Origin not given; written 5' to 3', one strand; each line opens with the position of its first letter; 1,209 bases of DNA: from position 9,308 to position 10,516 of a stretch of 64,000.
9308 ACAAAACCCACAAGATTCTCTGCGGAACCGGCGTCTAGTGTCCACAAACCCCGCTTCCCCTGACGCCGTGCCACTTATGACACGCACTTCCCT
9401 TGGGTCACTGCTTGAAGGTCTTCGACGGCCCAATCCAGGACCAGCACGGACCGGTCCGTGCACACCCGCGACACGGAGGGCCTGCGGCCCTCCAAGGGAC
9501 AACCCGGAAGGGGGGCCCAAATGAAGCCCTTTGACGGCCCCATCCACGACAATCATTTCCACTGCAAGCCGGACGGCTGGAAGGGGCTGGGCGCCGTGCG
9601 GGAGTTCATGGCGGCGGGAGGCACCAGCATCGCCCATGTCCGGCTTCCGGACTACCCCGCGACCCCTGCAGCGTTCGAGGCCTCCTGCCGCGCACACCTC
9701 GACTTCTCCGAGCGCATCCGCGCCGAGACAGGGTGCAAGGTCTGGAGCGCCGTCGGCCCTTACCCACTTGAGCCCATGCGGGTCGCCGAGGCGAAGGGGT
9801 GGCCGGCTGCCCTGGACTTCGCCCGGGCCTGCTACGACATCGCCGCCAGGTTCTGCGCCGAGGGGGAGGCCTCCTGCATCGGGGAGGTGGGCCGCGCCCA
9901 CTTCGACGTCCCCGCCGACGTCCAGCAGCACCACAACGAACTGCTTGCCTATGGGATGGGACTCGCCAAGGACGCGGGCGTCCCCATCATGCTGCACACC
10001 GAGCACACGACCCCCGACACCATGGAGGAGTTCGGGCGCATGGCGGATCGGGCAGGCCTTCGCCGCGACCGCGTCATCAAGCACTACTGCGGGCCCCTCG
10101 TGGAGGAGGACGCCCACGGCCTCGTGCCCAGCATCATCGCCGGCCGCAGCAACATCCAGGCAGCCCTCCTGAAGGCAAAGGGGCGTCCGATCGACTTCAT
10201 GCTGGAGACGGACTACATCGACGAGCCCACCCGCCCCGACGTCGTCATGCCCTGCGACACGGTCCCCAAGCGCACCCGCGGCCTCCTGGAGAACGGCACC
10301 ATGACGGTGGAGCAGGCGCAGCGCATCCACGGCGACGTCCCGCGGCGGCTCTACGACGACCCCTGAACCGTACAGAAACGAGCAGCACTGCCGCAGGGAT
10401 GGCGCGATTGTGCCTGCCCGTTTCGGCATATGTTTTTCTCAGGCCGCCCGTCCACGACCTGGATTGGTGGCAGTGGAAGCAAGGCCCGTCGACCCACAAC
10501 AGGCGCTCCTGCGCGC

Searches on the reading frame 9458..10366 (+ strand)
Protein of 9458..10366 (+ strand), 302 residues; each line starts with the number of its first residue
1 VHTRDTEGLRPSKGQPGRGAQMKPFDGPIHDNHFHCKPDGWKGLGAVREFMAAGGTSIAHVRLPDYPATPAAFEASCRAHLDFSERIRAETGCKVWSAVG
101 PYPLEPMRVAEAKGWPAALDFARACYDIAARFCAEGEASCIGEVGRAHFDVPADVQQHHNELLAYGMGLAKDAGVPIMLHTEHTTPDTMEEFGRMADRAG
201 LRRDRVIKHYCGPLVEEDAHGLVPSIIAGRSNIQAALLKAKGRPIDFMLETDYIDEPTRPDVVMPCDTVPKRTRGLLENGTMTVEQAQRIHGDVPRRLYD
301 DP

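Call 70: search_protein_families(library=pfam, proteins=[window:9458-10366:+], max_evalue=0.001)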
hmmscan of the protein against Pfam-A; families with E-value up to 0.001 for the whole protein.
window:9458-10366:+ (302 aa): 1 family
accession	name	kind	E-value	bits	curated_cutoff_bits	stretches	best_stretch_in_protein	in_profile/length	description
PF01026.27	TatD_DNase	-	7.9e-19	68.5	27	1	31-299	2-252/253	TatD related DNase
